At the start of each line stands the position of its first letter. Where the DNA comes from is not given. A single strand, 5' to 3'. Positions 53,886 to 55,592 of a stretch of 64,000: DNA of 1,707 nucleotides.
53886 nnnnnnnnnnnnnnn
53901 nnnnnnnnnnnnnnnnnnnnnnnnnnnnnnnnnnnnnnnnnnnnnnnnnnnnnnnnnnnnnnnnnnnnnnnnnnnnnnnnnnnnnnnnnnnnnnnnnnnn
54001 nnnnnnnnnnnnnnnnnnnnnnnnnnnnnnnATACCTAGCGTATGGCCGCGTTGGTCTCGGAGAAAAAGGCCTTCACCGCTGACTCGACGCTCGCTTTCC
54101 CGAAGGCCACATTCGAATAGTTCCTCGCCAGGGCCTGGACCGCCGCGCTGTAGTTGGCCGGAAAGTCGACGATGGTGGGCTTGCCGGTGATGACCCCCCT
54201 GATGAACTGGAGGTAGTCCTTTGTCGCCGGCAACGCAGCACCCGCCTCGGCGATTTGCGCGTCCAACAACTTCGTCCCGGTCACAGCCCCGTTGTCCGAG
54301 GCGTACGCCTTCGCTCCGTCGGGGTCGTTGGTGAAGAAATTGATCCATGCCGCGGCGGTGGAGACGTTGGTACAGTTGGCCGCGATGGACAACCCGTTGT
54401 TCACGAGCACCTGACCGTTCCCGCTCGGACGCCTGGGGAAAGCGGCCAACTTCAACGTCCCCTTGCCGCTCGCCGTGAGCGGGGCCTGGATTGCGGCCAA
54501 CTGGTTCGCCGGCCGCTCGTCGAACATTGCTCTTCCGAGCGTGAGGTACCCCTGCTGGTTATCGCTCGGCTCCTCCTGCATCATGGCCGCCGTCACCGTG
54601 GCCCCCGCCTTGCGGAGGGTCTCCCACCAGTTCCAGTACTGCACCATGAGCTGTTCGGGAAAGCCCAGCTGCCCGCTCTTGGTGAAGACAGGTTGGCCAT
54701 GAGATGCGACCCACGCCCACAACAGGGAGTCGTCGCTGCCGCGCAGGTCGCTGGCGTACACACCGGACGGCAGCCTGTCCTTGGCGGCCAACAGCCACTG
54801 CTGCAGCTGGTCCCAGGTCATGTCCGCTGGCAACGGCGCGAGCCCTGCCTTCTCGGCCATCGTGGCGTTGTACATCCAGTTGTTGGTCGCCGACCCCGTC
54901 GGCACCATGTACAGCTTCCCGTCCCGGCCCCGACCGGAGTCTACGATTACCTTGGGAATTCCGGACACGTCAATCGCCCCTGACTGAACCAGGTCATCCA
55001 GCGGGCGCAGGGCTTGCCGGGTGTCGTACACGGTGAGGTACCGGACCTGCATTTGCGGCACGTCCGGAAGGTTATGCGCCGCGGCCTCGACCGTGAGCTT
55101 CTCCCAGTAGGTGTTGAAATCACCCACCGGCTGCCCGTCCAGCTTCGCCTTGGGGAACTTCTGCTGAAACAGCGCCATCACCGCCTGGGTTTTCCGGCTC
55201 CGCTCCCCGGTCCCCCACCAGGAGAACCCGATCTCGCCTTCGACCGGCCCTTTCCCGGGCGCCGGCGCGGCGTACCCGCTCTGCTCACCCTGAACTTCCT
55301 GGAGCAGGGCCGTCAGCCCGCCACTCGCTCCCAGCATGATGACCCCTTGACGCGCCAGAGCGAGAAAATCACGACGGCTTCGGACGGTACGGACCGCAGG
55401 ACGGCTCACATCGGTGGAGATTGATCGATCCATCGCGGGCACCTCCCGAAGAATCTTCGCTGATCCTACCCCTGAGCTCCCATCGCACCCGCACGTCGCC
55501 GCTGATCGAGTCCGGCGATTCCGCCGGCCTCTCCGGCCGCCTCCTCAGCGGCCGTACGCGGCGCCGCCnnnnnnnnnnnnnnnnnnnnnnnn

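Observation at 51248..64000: Sugar-acid catabolic island with three RraA-like aldolase paralogs around a sugar ABC transporter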

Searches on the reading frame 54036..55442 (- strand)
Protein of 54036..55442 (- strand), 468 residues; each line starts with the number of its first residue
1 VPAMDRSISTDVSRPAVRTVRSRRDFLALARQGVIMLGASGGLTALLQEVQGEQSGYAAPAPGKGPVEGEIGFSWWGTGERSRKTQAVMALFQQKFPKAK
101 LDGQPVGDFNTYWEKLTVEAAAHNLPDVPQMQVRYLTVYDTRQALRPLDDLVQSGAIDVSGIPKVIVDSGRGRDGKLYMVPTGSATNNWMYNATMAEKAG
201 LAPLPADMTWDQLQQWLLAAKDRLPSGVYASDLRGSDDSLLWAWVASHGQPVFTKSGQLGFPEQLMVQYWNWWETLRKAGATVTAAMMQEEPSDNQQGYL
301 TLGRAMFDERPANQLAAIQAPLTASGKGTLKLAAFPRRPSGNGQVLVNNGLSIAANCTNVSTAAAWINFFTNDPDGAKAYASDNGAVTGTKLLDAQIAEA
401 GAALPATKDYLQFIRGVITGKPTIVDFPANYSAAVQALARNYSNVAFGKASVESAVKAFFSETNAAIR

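Call 4: search_protein_families(library=pfam, proteins=[window:54036-55442:-], max_evalue=0.001)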
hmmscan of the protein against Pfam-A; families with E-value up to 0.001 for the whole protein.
window:54036-55442:- (468 aa): 0 families

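Call 7: search_protein_families(library=ncbifam, proteins=[window:54036-55442:-], max_evalue=0.001)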
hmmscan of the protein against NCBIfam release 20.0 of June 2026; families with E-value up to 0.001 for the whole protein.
window:54036-55442:- (468 aa): 1 family
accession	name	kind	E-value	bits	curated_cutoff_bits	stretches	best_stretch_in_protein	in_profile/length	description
NF008211.0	PRK10974.1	equivalog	3.7e-05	22.5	411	1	95-256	49-215/439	sn-glycerol-3-phosphate ABC transporter substrate-binding protein UgpB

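Call 29: search_protein_families(library=pfam, proteins=[window:54036-55442:-], max_evalue=0.1)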
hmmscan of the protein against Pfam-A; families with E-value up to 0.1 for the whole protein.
window:54036-55442:- (468 aa): 0 families
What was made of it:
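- Checked: It has no Pfam hit even at E 0.1 (call 29).
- Tried and rejected: Pfam on the window binding protein gave no hit even at E 0.1 (call 29).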

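Call 36: search_solved_structures(query=window:54036-55442:-, max_evalue=1)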
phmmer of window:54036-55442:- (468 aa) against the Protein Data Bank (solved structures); distinct sequences matched with E-value up to 1: 32.
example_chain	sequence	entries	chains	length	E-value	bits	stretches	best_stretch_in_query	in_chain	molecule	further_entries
4ovj_A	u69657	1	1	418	1e-27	100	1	51-465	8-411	Extracellular solute-binding protein family 1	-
5z6b_A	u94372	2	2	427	2.1e-24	89.1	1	69-465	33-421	Putative ABC transporter substrate-binding protein YesO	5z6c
4r6k_A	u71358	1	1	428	3.1e-24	88.6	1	70-465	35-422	SOLUTE-BINDING PROTEIN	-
4ry1_A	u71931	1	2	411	5.8e-08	34.9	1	70-229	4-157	Periplasmic solute binding protein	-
9xf5_A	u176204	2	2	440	6.3e-07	31.5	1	66-265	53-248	ABC transporter substrate-binding protein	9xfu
3uor_A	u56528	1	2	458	9e-07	31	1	70-230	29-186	ABC transporter sugar binding protein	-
8art_A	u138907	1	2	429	5e-06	28.5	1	67-223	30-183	Putative secreted maltose-binding protein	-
1eu8_A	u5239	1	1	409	1.3e-05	27.2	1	68-215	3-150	TREHALOSE/MALTOSE BINDING PROTEIN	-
7bvt_A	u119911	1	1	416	4.6e-05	25.4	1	60-220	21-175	Hypothetical sugar ABC-transporter sugar binding protein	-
9ry2_A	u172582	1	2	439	0.0001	24.2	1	84-237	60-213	Sugar ABC transporter, sugar-binding protein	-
5f7v_A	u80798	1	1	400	0.0001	24.2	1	87-213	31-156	Lmo0181 protein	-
6rjy_A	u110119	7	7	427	0.00011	24.1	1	70-457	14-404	Arabino-oligosaccharids-binding protein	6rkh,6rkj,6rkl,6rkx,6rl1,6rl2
9rwc_A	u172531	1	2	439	0.00014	23.7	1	84-237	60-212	Sugar ABC transporter, sugar-binding protein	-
9rsi_A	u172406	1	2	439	0.00014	23.7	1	84-237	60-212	Sugar ABC transporter, sugar-binding protein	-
9rsl_A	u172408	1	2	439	0.00016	23.6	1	84-237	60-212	Sugar ABC transporter, sugar-binding protein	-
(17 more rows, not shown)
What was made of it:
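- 54036..55433 (-): Family-1 (CUT1-type) solute-binding protein with a twin-arginine signal (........). Solved relatives are 4OVJ at 1e-27 and YesO at 2e-24 (call 36).
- Checked: Its best solved relatives are family-1 binding proteins: 4OVJ at 1e-27 and B. subtilis YesO at 2e-24 (call 36).
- Tried and rejected: The PDB sequence search settled its family (call 36).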
